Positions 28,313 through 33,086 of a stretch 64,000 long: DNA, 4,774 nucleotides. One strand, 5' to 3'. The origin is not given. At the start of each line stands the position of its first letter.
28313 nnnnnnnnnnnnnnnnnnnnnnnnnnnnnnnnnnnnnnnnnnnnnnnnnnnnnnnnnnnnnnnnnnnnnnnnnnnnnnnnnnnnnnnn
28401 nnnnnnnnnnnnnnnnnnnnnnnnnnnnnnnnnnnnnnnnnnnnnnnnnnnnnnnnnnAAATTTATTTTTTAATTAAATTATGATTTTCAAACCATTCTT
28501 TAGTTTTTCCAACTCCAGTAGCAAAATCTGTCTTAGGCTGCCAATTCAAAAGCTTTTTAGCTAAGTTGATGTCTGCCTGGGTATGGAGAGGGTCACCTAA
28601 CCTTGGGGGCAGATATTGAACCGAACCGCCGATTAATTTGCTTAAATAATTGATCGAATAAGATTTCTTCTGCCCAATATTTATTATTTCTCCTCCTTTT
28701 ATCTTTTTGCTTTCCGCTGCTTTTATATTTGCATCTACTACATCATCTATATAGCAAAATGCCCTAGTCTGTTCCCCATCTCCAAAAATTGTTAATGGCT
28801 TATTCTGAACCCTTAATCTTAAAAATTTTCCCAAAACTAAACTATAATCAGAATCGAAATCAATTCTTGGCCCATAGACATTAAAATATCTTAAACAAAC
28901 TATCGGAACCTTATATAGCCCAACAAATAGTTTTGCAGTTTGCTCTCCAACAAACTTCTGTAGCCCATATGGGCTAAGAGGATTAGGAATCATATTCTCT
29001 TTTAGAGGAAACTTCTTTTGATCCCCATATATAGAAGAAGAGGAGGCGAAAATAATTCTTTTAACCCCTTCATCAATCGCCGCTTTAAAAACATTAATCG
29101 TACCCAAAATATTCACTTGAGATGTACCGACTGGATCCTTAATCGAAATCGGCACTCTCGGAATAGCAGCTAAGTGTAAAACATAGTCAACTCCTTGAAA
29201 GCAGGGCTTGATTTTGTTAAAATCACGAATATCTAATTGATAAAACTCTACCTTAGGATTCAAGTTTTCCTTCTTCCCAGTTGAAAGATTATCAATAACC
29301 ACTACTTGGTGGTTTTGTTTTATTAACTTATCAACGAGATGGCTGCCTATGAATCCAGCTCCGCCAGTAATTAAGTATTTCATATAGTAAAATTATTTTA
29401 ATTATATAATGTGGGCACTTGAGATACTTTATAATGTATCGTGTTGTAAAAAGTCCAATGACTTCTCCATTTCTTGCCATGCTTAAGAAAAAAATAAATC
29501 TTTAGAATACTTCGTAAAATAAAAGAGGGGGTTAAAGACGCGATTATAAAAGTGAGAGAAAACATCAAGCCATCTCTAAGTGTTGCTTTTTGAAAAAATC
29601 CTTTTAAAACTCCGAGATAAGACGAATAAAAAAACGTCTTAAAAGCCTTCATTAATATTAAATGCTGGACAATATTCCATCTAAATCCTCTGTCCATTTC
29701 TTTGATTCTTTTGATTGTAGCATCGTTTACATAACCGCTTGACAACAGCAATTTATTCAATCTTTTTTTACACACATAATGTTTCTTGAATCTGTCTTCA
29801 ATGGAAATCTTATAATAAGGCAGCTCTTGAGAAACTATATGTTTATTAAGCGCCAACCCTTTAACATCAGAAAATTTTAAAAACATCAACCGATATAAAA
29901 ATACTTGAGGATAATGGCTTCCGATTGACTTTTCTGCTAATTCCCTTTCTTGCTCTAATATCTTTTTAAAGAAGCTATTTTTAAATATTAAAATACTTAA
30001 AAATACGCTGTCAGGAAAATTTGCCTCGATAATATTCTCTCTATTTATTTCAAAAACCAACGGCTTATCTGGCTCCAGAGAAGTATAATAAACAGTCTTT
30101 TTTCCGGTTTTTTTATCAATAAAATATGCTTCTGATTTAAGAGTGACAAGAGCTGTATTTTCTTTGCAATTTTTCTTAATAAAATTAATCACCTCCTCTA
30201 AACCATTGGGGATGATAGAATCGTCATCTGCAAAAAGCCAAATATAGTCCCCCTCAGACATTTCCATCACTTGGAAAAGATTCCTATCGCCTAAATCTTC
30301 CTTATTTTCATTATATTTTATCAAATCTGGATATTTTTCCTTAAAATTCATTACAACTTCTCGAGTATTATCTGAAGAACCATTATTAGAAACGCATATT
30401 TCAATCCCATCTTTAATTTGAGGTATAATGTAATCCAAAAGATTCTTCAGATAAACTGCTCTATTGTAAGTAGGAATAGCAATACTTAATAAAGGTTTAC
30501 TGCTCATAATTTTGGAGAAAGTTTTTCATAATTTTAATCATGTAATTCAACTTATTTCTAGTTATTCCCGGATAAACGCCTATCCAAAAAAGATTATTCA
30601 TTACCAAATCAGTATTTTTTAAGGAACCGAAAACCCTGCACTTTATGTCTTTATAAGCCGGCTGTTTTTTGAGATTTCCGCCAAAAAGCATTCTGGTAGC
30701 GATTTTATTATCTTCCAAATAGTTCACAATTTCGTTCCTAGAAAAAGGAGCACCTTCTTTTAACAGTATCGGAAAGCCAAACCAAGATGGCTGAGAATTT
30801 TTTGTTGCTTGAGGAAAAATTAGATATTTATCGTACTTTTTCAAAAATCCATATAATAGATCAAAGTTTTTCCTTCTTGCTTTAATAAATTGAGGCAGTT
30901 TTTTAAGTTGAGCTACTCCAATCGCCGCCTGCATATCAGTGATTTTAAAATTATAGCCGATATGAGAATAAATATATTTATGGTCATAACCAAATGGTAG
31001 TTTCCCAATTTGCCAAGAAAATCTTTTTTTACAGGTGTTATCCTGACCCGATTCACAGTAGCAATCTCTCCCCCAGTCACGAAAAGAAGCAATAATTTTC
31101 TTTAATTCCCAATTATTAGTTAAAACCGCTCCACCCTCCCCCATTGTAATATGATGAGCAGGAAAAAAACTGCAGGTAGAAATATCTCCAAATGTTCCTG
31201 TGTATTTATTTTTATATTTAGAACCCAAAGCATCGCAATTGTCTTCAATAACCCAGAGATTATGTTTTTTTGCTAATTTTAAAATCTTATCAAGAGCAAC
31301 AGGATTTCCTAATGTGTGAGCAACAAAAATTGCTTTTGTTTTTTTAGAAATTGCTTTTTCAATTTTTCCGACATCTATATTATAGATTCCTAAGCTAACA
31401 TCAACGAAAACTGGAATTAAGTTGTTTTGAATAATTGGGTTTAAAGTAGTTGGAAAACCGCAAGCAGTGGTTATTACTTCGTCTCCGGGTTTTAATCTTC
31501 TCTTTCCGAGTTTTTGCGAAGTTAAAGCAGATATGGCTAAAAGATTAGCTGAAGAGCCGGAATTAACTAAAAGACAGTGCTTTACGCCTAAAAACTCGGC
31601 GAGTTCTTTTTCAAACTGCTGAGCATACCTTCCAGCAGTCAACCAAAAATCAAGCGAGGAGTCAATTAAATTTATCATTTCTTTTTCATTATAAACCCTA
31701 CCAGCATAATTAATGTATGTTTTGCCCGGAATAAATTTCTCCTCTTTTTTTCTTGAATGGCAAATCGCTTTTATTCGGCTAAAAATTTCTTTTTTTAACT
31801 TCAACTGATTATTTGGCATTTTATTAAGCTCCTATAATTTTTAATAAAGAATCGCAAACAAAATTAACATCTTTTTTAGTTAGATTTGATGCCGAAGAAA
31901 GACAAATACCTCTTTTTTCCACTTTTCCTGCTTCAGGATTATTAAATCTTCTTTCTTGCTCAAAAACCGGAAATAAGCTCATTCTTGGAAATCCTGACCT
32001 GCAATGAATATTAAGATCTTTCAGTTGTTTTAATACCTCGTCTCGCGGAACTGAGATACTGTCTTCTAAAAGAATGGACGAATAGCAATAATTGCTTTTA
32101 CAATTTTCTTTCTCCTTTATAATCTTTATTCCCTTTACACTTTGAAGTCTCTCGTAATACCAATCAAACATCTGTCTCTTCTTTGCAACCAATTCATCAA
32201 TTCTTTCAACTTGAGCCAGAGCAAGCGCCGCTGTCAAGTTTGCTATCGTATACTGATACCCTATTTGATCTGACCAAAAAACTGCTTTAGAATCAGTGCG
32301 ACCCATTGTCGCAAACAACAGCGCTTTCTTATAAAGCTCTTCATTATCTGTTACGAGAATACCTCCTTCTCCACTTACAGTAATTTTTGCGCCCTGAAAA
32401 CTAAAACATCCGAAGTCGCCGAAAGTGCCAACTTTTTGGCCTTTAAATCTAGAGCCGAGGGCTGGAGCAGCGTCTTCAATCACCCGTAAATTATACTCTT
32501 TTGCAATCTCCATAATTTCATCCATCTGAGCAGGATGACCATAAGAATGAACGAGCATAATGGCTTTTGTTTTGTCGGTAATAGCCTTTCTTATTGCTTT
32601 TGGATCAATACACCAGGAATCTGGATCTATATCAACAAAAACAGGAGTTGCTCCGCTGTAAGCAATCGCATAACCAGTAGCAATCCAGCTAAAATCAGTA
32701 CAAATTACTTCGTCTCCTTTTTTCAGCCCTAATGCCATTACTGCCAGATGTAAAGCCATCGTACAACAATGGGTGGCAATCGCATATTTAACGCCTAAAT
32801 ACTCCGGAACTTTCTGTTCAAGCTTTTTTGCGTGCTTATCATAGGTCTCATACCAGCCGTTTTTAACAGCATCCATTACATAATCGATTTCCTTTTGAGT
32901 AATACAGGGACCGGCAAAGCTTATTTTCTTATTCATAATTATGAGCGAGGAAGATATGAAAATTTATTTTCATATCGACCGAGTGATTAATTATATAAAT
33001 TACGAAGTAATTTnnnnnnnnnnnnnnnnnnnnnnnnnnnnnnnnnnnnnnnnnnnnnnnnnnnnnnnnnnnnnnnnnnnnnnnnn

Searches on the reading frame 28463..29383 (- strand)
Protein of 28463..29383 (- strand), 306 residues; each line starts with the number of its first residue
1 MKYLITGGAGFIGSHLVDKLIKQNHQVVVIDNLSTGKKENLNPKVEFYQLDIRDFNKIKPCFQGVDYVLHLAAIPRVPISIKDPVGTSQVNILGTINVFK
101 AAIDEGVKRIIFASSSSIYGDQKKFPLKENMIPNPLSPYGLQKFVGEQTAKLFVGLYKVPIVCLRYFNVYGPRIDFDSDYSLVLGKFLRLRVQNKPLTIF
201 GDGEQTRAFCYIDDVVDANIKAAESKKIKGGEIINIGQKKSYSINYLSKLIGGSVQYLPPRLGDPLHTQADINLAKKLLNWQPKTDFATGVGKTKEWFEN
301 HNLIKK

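Call 7: search_protein_families(library=pfam, proteins=[window:28463-29383:-], max_evalue=0.00001)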
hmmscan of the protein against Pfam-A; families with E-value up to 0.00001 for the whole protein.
window:28463-29383:- (306 aa): 8 families
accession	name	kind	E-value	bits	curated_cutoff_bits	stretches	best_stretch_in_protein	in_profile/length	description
PF01370.27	Epimerase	-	8.2e-64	215.7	20.9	1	4-237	2-240/240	NAD dependent epimerase/dehydratase family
PF16363.11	GDP_Man_Dehyd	-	1.8e-51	176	27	1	4-293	1-331/332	GDP-mannose 4,6 dehydratase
PF01073.25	3Beta_HSD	-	1.2e-24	87.2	22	1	4-224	1-230/280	3-beta hydroxysteroid dehydrogenase/isomerase family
PF02719.21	Polysacc_synt_2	-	3e-18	66.5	20.2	1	4-248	2-240/293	Polysaccharide biosynthesis protein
PF04321.23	RmlD_sub_bind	-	1.3e-14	54.4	27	1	1-225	1-199/287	RmlD substrate binding domain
PF13460.12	NAD_binding_10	-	3.5e-13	50.2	27.2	1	7-129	1-114/184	NAD(P)H-binding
PF07993.18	NAD_binding_4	-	4.1e-09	36.4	20.1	0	5-29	1-25/258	Male sterility protein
PF05368.20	NmrA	-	4.5e-07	30.2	27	1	4-115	6-107/298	NmrA-like family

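Call 52: search_protein_families(library=ncbifam, proteins=[window:28463-29383:-], max_evalue=0.000001)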
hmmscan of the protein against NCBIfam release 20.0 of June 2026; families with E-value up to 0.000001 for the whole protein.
window:28463-29383:- (306 aa): 30 families (the best 25 are shown)
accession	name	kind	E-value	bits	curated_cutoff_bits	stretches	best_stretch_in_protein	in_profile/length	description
NF011728.1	PRK15181.1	equivalog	1e-56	192.5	760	1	2-299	17-338/348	Vi polysaccharide biosynthesis UDP-N-acetylglucosaminuronic acid C-4 epimerase TviC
TIGR01179.1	galE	equivalog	3.8e-52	177.2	262.3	1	3-301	2-328/332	UDP-glucose 4-epimerase GalE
TIGR04180.1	EDH_00030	hypoth_equivalog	1.1e-44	152.8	475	1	4-253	2-254/297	NAD-dependent 4,6-dehydratase LegB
TIGR02197.1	heptose_epim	equivalog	3.7e-37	128.2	274.6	1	4-294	2-309/316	ADP-glyceromanno-heptose 6-epimerase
TIGR01181.1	dTDP_gluc_dehyt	equivalog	6.1e-37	127.4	365.1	1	2-302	1-315/321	dTDP-glucose 4,6-dehydratase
NF007956.0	PRK10675.1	subfamily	2.8e-32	112.2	394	1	1-301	1-332/338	UDP-glucose 4-epimerase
NF007490.0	PRK10084.1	subfamily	8.6e-24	84.2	649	1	1-300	1-336/361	dTDP-glucose 4,6-dehydratase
NF007582.0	PRK10217.1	equivalog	4e-22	78.8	698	1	2-239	3-254/355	dTDP-glucose 4,6-dehydratase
NF008872.0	PRK11908.1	equivalog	1.2e-20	73.8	294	1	1-251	2-267/349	bifunctional UDP-4-keto-pentose/UDP-xylose synthase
TIGR03466.1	HpnA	hypoth_equivalog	1.3e-20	73.5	367.65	1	1-162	1-163/327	hopanoid-associated sugar epimerase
TIGR03589.1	PseB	equivalog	4.7e-20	71.8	407.75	1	4-255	8-244/324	UDP-N-acetylglucosamine 4,6-dehydratase (inverting)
NF005998.1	PRK08125.1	equivalog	1.2e-19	70.2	777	1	2-251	317-581/649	bifunctional UDP-4-amino-4-deoxy-L-arabinose formyltransferase/UDP-glucuronic acid oxidase ArnA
NF008360.0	PRK11150.1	equivalog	1.9e-19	70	452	1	110-246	111-245/310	ADP-glyceromanno-heptose 6-epimerase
NF047922.1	GDPFucSynFcl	equivalog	4.6e-19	69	500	1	4-301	6-304/308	GDP-L-fucose synthase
TIGR04130.1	FnlA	equivalog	2.6e-18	66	730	1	3-225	7-215/337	UDP-N-acetylglucosamine 4,6-dehydratase/5-epimerase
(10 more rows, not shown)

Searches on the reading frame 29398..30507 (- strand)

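Call 7: search_protein_families(library=pfam, proteins=[window:29398-30507:-], max_evalue=0.00001)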
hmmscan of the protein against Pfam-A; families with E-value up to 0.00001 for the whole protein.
window:29398-30507:- (369 aa): 2 families
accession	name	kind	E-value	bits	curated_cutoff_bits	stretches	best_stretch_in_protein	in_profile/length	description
PF00535.33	Glycos_transf_2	-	3.1e-19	70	23.3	1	8-123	1-116/168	Glycosyl transferase family 2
PF13641.12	Glyco_tranf_2_3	-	1.4e-08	35.5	27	1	7-110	3-111/230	Glycosyltransferase like family 2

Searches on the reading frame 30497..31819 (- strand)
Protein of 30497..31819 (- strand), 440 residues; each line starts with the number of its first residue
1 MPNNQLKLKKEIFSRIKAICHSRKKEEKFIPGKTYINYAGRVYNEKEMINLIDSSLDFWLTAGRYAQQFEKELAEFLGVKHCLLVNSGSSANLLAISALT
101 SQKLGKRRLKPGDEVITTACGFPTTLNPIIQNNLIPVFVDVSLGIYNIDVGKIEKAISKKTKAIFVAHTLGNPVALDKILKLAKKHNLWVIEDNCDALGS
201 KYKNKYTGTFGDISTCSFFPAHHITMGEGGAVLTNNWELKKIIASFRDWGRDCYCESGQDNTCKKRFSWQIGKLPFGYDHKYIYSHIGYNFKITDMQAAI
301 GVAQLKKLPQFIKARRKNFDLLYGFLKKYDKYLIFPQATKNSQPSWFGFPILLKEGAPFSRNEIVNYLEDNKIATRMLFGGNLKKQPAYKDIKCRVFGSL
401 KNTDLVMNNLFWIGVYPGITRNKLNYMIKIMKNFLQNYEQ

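Call 7: search_protein_families(library=pfam, proteins=[window:30497-31819:-], max_evalue=0.00001)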
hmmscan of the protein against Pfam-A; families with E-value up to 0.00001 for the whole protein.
window:30497-31819:- (440 aa): 5 families
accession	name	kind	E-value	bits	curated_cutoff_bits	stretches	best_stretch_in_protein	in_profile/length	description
PF01041.23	DegT_DnrJ_EryC1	-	2e-97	327.1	19.8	1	46-431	5-359/360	DegT/DnrJ/EryC1/StrS aminotransferase family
PF01053.26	Cys_Met_Meta_PP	-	2.3e-09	36.7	27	1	67-197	55-177/381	Cys/Met metabolism PLP-dependent enzyme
PF00266.25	Aminotran_5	-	6.3e-07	29.1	21.5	0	61-200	40-182/371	Aminotransferase class-V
PF00155.27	Aminotran_1_2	-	4.9e-06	26.4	19.7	1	65-193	43-185/361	Aminotransferase class I and II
PF01212.27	Beta_elim_lyase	-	8.6e-06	25.7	27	0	66-194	34-169/288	Beta-eliminating lyase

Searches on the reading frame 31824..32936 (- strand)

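Call 7: search_protein_families(library=pfam, proteins=[window:31824-32936:-], max_evalue=0.00001)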
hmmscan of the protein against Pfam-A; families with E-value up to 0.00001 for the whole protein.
window:31824-32936:- (370 aa): 4 families
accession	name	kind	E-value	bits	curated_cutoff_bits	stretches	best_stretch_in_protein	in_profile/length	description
PF01041.23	DegT_DnrJ_EryC1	-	7.7e-106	354.8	19.8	1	11-364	2-359/360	DegT/DnrJ/EryC1/StrS aminotransferase family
PF01212.27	Beta_elim_lyase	-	2.8e-13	50.3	27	1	33-272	31-273/288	Beta-eliminating lyase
PF00266.25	Aminotran_5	-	3e-11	43.3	21.5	1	35-315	44-338/371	Aminotransferase class-V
PF00155.27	Aminotran_1_2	-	6.2e-08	32.7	19.7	1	13-157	23-187/361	Aminotransferase class I and II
